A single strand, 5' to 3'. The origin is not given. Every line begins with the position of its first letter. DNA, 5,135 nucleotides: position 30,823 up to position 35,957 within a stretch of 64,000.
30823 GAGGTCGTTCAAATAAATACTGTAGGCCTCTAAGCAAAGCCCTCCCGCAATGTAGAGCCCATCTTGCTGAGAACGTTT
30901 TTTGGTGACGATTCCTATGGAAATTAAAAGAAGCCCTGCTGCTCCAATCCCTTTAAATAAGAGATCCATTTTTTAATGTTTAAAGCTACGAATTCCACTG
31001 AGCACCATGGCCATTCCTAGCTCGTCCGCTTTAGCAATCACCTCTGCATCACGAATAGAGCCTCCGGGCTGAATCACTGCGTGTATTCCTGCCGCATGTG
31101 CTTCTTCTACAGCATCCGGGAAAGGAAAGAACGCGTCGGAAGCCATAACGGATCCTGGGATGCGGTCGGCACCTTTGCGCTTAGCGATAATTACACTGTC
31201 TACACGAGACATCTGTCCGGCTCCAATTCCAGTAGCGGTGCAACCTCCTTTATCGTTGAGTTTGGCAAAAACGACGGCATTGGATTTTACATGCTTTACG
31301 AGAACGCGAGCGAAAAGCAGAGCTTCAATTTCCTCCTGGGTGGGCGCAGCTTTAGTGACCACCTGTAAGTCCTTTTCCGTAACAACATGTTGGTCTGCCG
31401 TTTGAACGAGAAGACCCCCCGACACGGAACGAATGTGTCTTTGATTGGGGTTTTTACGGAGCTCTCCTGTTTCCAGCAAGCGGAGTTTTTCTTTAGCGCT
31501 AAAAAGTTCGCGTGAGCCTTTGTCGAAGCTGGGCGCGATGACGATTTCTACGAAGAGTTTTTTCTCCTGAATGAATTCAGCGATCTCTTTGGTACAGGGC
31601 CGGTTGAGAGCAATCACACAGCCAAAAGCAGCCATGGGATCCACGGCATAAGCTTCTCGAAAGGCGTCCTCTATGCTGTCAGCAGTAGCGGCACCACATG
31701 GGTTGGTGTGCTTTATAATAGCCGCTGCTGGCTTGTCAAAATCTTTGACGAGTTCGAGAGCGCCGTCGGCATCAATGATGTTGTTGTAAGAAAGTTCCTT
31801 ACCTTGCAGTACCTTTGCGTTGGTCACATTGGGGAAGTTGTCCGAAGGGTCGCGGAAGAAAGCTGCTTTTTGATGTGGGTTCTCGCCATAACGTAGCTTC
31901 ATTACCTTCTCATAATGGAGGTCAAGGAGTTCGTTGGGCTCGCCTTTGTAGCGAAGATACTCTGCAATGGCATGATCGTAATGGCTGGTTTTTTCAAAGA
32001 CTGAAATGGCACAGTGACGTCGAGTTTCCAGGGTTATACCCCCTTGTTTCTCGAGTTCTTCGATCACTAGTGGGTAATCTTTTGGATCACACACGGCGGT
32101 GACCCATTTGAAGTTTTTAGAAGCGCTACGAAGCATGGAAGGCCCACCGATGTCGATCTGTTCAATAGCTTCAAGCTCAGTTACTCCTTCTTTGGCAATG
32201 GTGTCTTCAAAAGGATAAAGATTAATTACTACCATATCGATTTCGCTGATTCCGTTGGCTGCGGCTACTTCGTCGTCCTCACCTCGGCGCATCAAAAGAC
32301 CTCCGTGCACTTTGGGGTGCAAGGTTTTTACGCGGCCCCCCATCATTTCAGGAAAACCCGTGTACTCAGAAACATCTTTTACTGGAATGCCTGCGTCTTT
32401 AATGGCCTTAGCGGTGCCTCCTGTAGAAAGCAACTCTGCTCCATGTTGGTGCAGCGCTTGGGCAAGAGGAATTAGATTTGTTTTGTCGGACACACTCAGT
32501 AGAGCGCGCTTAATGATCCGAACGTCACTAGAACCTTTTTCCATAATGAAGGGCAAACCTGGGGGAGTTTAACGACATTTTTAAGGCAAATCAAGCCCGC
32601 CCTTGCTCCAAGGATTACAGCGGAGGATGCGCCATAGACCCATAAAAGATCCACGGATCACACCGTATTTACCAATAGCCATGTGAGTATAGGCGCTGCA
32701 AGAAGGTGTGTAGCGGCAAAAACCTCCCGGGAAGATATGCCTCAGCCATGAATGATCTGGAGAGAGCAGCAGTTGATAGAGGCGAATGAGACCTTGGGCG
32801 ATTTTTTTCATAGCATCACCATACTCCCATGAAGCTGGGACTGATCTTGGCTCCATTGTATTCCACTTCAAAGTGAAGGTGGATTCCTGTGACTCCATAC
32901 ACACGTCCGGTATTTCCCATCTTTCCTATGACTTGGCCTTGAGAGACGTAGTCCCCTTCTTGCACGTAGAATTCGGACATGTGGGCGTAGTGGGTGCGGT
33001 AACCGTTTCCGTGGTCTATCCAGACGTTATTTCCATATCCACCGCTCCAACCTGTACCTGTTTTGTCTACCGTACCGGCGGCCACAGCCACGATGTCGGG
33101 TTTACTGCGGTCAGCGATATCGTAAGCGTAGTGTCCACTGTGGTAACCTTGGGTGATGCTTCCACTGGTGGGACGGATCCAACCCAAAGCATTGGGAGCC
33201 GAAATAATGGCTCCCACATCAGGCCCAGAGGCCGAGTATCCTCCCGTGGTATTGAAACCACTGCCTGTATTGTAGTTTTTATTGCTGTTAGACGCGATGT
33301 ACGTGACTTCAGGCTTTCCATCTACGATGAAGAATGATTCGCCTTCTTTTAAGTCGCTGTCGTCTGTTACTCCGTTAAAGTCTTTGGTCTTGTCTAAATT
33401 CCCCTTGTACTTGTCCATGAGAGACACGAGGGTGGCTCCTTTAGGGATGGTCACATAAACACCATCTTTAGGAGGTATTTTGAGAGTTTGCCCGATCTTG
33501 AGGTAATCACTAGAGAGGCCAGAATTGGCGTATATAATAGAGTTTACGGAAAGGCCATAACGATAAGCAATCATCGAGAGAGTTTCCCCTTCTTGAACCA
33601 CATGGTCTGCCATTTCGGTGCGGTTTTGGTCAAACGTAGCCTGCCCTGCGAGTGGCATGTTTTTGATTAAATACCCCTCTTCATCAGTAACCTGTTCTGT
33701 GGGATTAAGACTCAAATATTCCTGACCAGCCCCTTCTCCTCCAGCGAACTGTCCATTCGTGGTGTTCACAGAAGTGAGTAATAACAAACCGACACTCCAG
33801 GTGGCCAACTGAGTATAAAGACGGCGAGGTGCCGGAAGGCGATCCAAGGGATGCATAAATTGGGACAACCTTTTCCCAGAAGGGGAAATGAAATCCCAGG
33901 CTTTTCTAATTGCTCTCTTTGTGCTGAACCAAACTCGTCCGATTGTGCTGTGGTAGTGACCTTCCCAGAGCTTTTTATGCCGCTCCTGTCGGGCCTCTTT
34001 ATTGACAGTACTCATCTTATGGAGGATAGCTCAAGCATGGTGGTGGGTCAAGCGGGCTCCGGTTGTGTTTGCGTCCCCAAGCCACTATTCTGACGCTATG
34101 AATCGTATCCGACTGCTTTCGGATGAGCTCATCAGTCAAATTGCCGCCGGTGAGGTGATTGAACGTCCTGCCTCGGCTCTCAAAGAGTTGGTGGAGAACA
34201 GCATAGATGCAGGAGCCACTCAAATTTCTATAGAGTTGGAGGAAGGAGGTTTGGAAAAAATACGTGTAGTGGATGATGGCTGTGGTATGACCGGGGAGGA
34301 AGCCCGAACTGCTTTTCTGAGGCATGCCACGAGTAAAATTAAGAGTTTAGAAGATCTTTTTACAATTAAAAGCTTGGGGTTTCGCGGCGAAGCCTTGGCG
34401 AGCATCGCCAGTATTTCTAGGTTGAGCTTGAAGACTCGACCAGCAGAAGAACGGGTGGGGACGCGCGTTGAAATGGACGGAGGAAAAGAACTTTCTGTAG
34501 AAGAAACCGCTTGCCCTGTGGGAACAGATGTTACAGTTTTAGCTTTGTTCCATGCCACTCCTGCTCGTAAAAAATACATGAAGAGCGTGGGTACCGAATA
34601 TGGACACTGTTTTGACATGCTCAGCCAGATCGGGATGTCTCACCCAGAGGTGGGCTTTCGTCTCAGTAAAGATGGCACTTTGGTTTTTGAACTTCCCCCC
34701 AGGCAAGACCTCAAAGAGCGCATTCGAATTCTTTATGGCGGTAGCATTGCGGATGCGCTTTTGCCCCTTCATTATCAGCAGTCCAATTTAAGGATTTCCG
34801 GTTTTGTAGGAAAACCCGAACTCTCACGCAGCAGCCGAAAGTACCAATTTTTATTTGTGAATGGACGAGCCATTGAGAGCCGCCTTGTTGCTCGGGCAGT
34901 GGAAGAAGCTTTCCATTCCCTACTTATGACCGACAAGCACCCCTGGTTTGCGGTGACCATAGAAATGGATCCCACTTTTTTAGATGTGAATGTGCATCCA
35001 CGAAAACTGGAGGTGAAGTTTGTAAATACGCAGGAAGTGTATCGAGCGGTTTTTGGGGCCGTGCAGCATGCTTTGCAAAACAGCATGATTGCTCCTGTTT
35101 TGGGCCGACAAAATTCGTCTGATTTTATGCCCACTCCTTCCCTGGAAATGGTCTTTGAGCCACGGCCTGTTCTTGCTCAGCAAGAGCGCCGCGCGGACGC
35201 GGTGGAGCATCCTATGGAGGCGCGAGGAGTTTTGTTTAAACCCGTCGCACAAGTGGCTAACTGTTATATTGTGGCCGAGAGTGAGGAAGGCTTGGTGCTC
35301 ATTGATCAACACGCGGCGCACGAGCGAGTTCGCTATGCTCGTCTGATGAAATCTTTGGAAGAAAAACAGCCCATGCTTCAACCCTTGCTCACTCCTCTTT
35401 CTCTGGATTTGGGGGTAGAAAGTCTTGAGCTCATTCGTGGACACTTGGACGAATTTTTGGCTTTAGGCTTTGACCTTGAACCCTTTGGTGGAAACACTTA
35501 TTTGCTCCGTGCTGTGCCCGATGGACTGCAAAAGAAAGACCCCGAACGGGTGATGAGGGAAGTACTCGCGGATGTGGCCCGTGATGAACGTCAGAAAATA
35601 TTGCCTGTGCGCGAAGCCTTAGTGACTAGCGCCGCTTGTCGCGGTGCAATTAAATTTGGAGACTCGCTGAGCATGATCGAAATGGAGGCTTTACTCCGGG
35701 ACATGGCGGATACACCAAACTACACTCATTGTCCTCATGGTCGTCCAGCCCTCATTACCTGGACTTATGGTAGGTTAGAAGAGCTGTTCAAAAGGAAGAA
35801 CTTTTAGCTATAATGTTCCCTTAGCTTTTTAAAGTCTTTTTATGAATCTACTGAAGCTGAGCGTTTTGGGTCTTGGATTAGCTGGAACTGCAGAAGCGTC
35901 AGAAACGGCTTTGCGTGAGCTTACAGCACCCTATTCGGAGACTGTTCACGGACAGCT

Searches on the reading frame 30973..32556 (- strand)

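Call 15: search_protein_families(library=pfam, proteins=[window:30973-32556:-], max_evalue=0.00001)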
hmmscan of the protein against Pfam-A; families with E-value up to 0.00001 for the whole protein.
window:30973-32556:- (527 aa): 2 families
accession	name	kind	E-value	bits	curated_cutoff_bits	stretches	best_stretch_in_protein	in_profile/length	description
PF01808.24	AICARFT_IMPCHas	-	8.3e-114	380.7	25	1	145-461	1-311/311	AICARFT/IMPCHase bienzyme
PF02142.27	MGS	-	3e-24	85.4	24.1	1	28-139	2-93/94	MGS-like domain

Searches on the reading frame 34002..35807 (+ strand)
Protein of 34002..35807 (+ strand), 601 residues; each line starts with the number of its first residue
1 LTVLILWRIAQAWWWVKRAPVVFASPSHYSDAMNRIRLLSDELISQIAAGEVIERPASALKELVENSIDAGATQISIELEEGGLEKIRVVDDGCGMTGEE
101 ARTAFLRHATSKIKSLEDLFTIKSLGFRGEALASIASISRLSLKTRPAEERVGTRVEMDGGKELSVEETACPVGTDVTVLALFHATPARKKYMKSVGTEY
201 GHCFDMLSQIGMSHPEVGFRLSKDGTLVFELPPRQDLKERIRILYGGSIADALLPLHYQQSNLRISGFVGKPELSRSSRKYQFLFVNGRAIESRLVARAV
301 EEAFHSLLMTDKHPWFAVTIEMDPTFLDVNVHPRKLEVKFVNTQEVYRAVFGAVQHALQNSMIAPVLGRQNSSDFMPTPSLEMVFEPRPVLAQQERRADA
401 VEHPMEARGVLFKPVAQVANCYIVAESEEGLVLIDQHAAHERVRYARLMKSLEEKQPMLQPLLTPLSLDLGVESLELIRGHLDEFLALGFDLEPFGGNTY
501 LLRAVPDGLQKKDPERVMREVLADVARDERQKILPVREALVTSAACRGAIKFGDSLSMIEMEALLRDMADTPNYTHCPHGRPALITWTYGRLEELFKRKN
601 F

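Call 15: search_protein_families(library=pfam, proteins=[window:34002-35807:+], max_evalue=0.00001)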
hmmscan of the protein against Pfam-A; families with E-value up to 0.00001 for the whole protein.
window:34002-35807:+ (601 aa): 4 families
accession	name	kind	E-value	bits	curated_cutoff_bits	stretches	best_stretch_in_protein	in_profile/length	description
PF08676.16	MutL_C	-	2e-39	135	25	1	415-556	1-142/142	MutL C terminal dimerisation domain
PF01119.25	DNA_mis_repair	-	1.1e-36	125.5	26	1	242-358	2-118/119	DNA mismatch repair protein, C-terminal domain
PF13589.12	HATPase_c_3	-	2.1e-13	50.9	25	1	57-152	4-99/137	Histidine kinase-, DNA gyrase B-, and HSP90-like ATPase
PF02518.31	HATPase_c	-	2.1e-06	28.5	26.4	1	55-110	5-63/111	Histidine kinase-, DNA gyrase B-, and HSP90-like ATPase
